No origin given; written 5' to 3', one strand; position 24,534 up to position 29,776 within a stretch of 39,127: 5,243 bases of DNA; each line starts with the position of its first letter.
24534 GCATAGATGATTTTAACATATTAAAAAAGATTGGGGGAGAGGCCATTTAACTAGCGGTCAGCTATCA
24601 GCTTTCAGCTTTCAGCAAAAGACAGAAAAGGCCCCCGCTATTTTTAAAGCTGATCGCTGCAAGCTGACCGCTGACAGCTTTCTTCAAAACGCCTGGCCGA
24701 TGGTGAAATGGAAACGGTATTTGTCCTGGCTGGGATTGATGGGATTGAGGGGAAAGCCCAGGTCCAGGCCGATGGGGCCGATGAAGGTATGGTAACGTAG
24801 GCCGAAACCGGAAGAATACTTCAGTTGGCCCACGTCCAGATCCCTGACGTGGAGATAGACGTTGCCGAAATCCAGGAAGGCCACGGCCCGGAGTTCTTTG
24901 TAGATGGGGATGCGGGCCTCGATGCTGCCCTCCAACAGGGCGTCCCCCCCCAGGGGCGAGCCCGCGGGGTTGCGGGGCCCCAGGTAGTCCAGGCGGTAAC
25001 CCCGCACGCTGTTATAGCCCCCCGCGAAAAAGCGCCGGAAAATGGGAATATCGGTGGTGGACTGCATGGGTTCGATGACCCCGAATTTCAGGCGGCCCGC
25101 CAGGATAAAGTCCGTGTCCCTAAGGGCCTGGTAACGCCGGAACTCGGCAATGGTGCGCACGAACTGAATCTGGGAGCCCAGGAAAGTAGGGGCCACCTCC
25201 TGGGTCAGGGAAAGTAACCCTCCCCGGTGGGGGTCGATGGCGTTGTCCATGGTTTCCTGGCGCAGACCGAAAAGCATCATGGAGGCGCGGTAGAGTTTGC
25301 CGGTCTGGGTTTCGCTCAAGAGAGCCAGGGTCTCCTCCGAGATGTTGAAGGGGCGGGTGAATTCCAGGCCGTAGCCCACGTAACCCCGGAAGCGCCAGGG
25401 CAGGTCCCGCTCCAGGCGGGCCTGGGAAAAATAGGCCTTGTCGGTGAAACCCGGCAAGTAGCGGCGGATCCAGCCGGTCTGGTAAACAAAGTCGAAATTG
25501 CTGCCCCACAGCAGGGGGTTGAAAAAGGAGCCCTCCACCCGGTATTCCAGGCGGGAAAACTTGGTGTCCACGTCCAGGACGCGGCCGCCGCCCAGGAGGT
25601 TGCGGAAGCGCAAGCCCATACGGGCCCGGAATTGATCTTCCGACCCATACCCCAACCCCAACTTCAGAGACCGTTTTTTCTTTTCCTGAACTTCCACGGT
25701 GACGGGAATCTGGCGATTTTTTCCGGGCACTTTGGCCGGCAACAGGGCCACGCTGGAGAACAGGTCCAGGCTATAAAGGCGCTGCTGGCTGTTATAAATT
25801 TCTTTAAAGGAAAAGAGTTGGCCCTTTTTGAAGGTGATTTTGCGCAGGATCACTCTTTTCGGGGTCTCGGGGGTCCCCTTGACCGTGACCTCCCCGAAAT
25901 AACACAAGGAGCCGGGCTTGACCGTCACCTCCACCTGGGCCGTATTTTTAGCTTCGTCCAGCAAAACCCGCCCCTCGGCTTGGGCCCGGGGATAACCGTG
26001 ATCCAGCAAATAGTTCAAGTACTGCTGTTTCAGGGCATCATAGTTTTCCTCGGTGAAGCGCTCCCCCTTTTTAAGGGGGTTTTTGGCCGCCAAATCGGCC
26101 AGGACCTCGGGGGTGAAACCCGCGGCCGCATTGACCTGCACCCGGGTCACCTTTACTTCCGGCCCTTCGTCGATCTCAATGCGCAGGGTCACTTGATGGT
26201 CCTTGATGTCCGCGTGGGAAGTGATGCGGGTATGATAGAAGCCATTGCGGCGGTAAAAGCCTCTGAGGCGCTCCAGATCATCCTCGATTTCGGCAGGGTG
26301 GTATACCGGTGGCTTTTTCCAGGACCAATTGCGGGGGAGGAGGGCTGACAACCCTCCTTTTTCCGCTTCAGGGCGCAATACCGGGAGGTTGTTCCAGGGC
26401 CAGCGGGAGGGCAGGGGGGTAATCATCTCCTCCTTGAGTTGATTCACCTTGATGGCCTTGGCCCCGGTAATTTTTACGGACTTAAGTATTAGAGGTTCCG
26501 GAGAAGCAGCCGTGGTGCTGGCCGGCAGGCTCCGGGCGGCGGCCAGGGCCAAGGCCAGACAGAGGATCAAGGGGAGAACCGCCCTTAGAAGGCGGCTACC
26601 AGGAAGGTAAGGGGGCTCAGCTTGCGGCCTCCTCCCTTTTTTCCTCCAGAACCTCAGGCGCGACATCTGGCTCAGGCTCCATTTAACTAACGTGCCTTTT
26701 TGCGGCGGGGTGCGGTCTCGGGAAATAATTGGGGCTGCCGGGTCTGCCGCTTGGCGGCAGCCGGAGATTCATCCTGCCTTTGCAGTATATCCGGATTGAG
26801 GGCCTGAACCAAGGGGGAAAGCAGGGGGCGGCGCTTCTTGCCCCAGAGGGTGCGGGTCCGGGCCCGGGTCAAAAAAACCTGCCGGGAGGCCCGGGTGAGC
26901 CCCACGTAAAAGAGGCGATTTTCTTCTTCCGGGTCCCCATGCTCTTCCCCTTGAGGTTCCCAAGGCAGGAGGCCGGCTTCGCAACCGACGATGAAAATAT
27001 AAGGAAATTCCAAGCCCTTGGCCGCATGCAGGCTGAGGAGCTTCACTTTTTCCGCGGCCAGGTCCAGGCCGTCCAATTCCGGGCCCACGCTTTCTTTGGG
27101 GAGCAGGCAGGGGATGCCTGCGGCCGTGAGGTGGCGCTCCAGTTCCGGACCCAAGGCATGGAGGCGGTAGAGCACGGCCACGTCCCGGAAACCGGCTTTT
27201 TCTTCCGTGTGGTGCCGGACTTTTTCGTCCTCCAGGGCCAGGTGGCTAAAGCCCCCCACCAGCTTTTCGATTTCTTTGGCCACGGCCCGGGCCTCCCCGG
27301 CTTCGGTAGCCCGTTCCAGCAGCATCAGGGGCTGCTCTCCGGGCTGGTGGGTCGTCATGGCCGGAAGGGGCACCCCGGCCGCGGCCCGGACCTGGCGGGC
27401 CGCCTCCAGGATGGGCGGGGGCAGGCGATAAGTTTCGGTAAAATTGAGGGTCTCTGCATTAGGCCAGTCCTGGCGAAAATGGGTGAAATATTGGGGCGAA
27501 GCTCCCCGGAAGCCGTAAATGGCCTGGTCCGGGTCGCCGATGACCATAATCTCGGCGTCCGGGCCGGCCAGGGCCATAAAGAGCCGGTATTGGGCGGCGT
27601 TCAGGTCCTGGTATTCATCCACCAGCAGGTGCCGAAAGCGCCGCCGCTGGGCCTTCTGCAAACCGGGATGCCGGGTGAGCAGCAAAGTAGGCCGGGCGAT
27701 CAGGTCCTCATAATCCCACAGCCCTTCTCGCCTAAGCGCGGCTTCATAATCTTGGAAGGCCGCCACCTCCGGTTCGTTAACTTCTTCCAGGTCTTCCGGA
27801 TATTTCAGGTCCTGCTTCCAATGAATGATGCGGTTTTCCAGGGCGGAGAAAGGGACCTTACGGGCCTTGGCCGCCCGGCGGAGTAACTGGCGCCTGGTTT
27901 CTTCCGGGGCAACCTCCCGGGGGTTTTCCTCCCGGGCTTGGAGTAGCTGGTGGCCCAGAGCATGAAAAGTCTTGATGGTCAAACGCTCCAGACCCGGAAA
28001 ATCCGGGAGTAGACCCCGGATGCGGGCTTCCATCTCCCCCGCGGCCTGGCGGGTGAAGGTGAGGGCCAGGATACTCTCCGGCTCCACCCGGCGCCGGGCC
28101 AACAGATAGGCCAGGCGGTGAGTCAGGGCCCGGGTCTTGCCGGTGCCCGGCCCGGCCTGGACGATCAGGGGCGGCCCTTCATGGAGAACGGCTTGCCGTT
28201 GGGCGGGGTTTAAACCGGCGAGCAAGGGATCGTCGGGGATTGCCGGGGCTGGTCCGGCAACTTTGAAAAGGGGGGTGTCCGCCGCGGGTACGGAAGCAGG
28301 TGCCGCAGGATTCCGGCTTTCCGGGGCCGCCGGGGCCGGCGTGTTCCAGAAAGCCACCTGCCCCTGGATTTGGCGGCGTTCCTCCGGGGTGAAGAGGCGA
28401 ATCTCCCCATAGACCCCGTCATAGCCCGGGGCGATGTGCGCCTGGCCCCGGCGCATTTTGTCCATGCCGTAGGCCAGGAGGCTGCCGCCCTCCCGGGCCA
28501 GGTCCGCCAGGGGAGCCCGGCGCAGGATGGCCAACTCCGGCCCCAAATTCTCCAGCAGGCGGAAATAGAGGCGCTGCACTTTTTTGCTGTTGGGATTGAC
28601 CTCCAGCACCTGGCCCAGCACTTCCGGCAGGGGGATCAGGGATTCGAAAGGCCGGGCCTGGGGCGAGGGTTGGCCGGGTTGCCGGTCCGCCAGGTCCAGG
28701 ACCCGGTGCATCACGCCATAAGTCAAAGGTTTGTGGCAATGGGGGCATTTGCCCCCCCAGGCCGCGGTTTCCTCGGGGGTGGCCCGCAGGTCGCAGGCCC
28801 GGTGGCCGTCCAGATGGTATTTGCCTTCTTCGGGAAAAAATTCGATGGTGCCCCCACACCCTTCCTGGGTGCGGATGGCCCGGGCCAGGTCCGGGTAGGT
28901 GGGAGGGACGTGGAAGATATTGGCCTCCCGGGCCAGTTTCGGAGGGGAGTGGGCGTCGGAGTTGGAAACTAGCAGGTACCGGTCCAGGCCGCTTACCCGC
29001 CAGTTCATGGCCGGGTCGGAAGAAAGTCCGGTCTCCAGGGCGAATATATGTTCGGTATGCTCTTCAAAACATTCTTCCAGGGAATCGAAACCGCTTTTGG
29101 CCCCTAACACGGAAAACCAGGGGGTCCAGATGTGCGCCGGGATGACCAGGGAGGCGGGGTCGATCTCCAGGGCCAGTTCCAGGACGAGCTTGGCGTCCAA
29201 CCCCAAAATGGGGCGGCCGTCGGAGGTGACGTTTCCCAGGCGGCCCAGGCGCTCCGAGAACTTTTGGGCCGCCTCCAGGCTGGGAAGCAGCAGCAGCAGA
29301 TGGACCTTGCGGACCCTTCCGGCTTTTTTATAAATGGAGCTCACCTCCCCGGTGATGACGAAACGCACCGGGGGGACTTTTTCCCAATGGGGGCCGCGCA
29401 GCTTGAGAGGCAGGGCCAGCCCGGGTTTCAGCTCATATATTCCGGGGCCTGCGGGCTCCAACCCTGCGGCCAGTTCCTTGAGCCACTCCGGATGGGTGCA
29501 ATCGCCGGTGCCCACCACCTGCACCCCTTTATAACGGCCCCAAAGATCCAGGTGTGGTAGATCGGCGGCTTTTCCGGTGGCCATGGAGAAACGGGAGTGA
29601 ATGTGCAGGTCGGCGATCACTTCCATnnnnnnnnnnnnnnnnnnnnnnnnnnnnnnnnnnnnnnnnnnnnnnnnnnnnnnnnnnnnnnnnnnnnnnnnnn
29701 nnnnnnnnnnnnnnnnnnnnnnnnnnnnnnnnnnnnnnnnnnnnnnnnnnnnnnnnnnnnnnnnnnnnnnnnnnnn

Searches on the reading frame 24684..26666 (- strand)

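Call 97: search_protein_families(library=pfam, proteins=[window:24684-26666:-], max_evalue=0.00001)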
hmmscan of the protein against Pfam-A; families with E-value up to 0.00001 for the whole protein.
window:24684-26666:- (660 aa): 2 families
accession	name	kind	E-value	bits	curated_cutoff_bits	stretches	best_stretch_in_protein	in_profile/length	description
PF01103.29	Omp85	-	1.4e-47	163.3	24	1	356-660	1-325/325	Omp85 superfamily domain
PF07244.20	POTRA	-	1.9e-28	99.4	21.3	2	256-329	2-79/79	Surface antigen variable number repeat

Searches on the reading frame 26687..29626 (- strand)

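Call 97: search_protein_families(library=pfam, proteins=[window:26687-29626:-], max_evalue=0.00001)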
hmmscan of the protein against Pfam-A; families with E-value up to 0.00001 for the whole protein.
window:26687-29626:- (979 aa): 4 families
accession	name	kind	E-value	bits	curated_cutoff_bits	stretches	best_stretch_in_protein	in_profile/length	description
PF00580.27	UvrD-helicase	-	5e-64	217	23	1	472-721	1-270/271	UvrD/REP helicase N-terminal domain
PF13361.12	UvrD_C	-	5.5e-25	89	25.6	1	851-922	278-348/350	UvrD-like helicase C-terminal domain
PF13245.12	AAA_19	-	2.2e-24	86.6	25.1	1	476-707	1-134/134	AAA domain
PF13538.12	UvrD_C_2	-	7.5e-08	32.6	27.4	1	863-919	4-51/52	UvrD-like helicase C-terminal domain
